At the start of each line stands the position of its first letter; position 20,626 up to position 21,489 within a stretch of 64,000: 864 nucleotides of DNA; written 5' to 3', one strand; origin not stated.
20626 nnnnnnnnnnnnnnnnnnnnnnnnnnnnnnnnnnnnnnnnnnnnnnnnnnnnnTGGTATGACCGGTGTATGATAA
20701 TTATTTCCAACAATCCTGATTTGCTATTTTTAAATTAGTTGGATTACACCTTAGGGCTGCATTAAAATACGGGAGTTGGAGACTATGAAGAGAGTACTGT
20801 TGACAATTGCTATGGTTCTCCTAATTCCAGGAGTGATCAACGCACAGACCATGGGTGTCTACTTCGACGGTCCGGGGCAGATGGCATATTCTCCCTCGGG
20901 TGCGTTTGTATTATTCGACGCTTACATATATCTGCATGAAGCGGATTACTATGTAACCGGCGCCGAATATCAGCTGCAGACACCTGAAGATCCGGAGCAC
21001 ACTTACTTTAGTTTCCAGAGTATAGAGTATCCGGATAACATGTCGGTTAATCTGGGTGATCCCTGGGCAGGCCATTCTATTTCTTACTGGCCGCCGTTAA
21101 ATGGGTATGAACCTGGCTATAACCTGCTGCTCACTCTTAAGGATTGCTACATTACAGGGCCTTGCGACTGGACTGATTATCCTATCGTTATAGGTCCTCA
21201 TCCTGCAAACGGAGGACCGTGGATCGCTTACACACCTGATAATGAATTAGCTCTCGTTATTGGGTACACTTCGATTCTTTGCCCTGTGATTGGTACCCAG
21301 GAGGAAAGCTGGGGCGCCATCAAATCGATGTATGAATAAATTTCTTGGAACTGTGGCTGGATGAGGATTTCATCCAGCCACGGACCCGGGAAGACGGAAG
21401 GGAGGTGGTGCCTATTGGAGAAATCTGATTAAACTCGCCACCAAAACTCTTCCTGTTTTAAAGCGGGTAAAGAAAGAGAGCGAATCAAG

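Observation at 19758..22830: Low-GC island of four highly expressed secreted proteins, three sharing an invariant C-terminal dodecapeptide …(D/E)xSWGA(I/V)K(S/G)M(Y/F)E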

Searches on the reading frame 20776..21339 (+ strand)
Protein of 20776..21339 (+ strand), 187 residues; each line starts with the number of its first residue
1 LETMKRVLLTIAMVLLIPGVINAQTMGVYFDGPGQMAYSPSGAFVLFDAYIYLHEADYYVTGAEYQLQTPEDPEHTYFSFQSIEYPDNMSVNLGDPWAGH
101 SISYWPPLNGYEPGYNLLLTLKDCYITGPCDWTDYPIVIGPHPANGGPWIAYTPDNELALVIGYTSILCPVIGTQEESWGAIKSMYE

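Call 3: search_protein_families(library=pfam, proteins=[window:20776-21339:+], max_evalue=1)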
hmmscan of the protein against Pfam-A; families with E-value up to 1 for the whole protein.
window:20776-21339:+ (187 aa): 1 family
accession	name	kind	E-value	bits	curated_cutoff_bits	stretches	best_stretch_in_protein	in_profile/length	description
PF07016.16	CRAM_rpt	-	0.11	12.8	19.8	1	123-134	3-14/22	Cysteine-rich acidic integral membrane protein precursor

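Call 4: search_protein_families(library=ncbifam, proteins=[window:20776-21339:+], max_evalue=1)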
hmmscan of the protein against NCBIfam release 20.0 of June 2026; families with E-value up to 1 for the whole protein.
window:20776-21339:+ (187 aa): 0 families
